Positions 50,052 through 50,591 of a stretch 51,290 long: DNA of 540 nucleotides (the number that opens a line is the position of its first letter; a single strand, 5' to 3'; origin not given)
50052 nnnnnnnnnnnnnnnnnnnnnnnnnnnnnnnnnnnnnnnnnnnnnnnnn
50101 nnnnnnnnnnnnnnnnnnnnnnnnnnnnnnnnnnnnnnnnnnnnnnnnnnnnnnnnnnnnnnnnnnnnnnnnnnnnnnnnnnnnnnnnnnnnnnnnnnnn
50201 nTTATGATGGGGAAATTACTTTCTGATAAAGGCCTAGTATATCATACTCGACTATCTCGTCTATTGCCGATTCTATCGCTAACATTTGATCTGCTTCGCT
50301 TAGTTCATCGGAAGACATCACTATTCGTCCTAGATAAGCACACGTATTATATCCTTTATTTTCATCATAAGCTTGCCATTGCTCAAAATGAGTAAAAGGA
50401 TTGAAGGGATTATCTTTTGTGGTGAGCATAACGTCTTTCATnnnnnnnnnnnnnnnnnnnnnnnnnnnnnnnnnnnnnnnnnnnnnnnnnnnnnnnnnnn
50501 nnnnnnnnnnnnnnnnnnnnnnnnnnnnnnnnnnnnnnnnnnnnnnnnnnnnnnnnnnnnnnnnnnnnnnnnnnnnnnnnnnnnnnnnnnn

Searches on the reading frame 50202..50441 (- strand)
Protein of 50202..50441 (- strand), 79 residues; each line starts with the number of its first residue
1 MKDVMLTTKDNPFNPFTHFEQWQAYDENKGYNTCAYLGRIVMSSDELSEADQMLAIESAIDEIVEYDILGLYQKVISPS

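Call 10: search_protein_families(library=pfam, proteins=[window:50202-50441:-], max_evalue=0.01)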
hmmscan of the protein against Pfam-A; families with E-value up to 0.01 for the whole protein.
window:50202-50441:- (79 aa): 0 families

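Call 11: search_protein_families(library=phrogs, proteins=[window:50202-50441:-], max_evalue=0.01)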
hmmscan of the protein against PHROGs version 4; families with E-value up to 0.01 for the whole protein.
window:50202-50441:- (79 aa): 1 family
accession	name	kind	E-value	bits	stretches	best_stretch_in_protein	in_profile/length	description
phrog_4303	-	unknown function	1e-35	122.9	1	1-78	1-78/86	-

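Call 16: search_dna_similar(query=window:50202-50441:-, collection=phages, mode=protein, max_rows=25, rows=spread)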
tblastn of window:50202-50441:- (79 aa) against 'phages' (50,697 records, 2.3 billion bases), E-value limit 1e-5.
Records with a match: 250; places in all: 250; records where one place covers at least 80% of the query: 249.
Best place of each record, by identity: 60-80% 13; <60% 237.
By first word of the organism name: Arthrobacter 95; Gordonia 55; Streptomyces 54; Lactococcus 13; Siphovirus 12; Curtobacterium 7; Rhodococcus 4; Microbacterium 4; Caudovirus 2; Faecalibacterium 2; and 2 more.
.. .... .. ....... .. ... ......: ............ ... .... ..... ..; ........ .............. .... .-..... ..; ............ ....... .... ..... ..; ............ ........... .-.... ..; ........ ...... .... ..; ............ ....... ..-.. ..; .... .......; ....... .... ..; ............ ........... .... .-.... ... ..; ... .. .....
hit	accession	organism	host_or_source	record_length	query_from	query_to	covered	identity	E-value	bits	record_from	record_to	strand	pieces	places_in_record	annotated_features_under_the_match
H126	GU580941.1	Rhodococcus phage ReqiPepy6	Rhodococcus equi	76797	1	79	100%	59.5%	1e-25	103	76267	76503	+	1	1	gp107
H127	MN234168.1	Arthrobacter phage Ingrid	Arthrobacter globiformis NRRL B-2979 SEA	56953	4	79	96%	59.2%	2e-24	100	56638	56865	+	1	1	95: hypothetical protein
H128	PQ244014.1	Arthrobacter phage ProfFrink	Arthrobacter globiformis B-2979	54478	6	77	91%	61.1%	1e-23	97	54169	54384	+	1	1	87: hypothetical protein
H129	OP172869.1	Arthrobacter phage Linda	Arthrobacter globiformis B-2979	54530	6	77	91%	61.1%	1e-23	97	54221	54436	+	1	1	87: hypothetical protein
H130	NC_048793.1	Gordonia phage Kenosha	Gordonia rubripertincta NRRL B-16540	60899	1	78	99%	56.4%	1e-24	100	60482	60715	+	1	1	90: hypothetical protein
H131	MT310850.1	Gordonia phage Secretariat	Gordonia rubripertincta NRRL B-16540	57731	1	78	99%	56.4%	2e-24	100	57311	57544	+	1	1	84: hypothetical protein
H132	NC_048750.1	Gordonia phage Duffington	Gordonia terrae 3612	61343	1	78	99%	56.4%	3e-24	99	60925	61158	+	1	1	92: hypothetical protein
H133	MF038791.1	Arthrobacter phage ElephantMan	Arthrobacter sp. ATCC 21022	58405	3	79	97%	55.8%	9e-22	92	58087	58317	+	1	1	hypothetical protein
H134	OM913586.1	Arthrobacter phage Zeina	Arthrobacter globiformis B-2979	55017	5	79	95%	57.3%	9e-22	92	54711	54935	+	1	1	92: hypothetical protein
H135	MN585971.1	Gordonia phage Avazak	Gordonia rubripertincta NRRL B-16540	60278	1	79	100%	54.4%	1e-23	97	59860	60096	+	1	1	93: hypothetical protein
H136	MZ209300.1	Arthrobacter phage Kardesai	Arthrobacter sp. ATCC 21022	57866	1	79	100%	53.2%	6e-20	87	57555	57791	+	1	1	100: hypothetical protein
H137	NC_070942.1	Arthrobacter phage Xenomorph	Arthrobacter sp. ATCC 21022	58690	1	79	100%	53.2%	6e-20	87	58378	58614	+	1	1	95: hypothetical protein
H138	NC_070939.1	Arthrobacter phage Tribby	Arthrobacter sp. ATCC 21022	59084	1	79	100%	53.2%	5e-19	84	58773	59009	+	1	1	hypothetical protein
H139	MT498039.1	Gordonia phage Gill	Gordonia terrae 3612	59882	1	78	99%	53.8%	6e-23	96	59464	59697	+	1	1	94: hypothetical protein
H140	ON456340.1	Arthrobacter phage Darby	Arthrobacter sp. ATCC 21022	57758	3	79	97%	54.5%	3e-21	91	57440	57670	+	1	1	89: hypothetical protein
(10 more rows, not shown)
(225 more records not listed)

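Call 45: find_homologous_proteins(query=window:50202-50441:-, max_evalue=1e-10)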
Query window:50202-50441:- (79 aa): 71 proteins with E <= 1e-10 among 76 candidates.
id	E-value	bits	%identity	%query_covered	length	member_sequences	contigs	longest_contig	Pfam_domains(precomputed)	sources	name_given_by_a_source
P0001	3.2e-43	163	100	95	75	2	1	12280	-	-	-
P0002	3.7e-28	115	71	95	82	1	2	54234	-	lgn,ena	-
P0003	4.9e-27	111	65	99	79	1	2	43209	-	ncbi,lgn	-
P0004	5.0e-27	111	65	97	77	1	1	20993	-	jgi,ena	-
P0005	9.5e-27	110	63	100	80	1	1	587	-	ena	-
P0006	1.5e-26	110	65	100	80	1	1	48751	-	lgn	-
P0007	1.6e-26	110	65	100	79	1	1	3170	-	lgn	-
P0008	1.8e-26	109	73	90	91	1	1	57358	-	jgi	-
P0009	2.0e-26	109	67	96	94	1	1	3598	-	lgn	-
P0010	3.1e-26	109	68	94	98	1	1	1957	-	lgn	-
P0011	6.5e-26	108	70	97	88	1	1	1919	-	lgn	-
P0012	8.0e-26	107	67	100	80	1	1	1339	-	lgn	-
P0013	1.2e-25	107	68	95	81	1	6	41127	-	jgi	jgi:hypothetical protein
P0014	2.0e-25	106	68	95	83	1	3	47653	-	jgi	jgi:hypothetical protein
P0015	2.4e-25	106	67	95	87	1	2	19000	-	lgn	-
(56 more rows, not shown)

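Call 46: find_encoding_contigs(protein=P0002, flank=5000, max_places=2)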
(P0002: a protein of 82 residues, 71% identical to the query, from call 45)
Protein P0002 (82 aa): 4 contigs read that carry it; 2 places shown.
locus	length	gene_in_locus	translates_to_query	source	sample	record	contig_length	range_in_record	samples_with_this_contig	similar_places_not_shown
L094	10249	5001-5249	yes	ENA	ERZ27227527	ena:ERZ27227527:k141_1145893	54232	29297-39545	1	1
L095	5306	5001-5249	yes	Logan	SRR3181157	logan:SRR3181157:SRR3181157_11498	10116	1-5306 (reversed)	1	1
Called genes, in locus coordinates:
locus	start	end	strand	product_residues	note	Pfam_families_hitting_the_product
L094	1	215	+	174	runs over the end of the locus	PF24083:Phage_ssDNA_bind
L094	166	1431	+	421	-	-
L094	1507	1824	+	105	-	-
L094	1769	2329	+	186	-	-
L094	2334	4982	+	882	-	PF01381:HTH_3 (faint), PF08281:Sigma70_r4_2 (faint), PF13384:HTH_23 (faint), PF13412:HTH_24 (faint), PF13936:HTH_38 (faint)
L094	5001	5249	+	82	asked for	-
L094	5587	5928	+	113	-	-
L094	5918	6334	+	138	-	-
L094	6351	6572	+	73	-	PF08239:SH3_3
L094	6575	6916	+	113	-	PF24829:Phage_connect_2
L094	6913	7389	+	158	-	PF23847:DUF7211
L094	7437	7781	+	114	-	PF23847:DUF7211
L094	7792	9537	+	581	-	PF03354:TerL_ATPase, PF20441:TerL_nuclease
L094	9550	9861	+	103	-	PF23847:DUF7211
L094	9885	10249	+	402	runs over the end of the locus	PF04860:Phage_portal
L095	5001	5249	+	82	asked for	-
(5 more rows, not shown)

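Call 47: find_encoding_contigs(protein=P0008, flank=5000, max_places=2)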
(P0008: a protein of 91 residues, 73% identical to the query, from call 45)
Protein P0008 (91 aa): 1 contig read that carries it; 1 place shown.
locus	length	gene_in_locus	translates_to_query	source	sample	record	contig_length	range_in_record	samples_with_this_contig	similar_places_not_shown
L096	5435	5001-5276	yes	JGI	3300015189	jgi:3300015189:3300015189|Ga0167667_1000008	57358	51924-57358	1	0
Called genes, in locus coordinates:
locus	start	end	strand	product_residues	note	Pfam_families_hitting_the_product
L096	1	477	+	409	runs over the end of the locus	-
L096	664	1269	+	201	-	-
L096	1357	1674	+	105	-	-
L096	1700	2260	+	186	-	-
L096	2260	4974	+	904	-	-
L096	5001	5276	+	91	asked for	-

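Call 48: find_encoding_contigs(protein=P0003, flank=5000, max_places=2)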
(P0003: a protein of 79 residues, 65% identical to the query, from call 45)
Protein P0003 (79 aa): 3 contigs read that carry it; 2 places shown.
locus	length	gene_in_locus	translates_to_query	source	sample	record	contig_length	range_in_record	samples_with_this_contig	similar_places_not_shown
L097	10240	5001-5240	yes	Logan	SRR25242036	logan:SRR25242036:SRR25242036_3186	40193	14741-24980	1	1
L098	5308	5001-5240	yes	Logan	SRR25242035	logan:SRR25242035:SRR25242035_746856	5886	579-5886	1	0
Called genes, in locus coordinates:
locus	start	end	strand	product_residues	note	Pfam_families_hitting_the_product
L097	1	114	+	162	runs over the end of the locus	PF24083:Phage_ssDNA_bind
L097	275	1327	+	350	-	-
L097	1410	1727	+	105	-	-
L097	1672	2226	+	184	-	-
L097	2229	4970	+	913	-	PF01381:HTH_3 (faint), PF04545:Sigma70_r4 (faint), PF13384:HTH_23 (faint), PF13936:HTH_38 (faint)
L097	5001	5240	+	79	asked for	-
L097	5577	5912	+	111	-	-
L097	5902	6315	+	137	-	-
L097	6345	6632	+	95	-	PF08239:SH3_3 (weak)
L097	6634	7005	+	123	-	PF24829:Phage_connect_2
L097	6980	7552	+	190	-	PF23847:DUF7211 (weak)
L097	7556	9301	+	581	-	PF20441:TerL_nuclease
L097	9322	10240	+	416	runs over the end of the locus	PF04860:Phage_portal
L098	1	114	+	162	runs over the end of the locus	PF24083:Phage_ssDNA_bind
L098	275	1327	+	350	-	-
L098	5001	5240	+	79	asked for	-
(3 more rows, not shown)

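Call 49: find_encoding_contigs(protein=P0006, flank=5000, max_places=2)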
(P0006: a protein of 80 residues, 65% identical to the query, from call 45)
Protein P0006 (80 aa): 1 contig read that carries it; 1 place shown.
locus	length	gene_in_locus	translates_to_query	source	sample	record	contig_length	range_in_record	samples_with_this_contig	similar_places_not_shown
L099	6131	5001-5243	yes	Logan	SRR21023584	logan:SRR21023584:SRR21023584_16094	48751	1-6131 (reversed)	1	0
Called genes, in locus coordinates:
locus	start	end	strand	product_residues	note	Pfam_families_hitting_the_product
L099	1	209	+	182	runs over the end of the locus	PF24083:Phage_ssDNA_bind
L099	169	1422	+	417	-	-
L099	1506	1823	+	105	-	-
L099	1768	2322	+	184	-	PF10926:DUF2800 (faint)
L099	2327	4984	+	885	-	PF04218:CENP-B_N (faint), PF13384:HTH_23 (faint), PF13412:HTH_24 (faint), PF13936:HTH_38 (faint), PF04545:Sigma70_r4 (faint), PF13518:HTH_28 (faint), PF13551:HTH_29 (faint)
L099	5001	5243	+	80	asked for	-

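Call 75: search_protein_families(library=pfam, proteins=[window:50202-50441:-], max_evalue=10)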
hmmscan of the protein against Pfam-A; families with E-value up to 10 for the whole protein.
window:50202-50441:- (79 aa): 1 family
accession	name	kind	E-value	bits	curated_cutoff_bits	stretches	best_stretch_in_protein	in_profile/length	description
PF07485.16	DUF1529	-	0.19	12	25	1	3-54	26-76/121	Domain of Unknown Function (DUF1259)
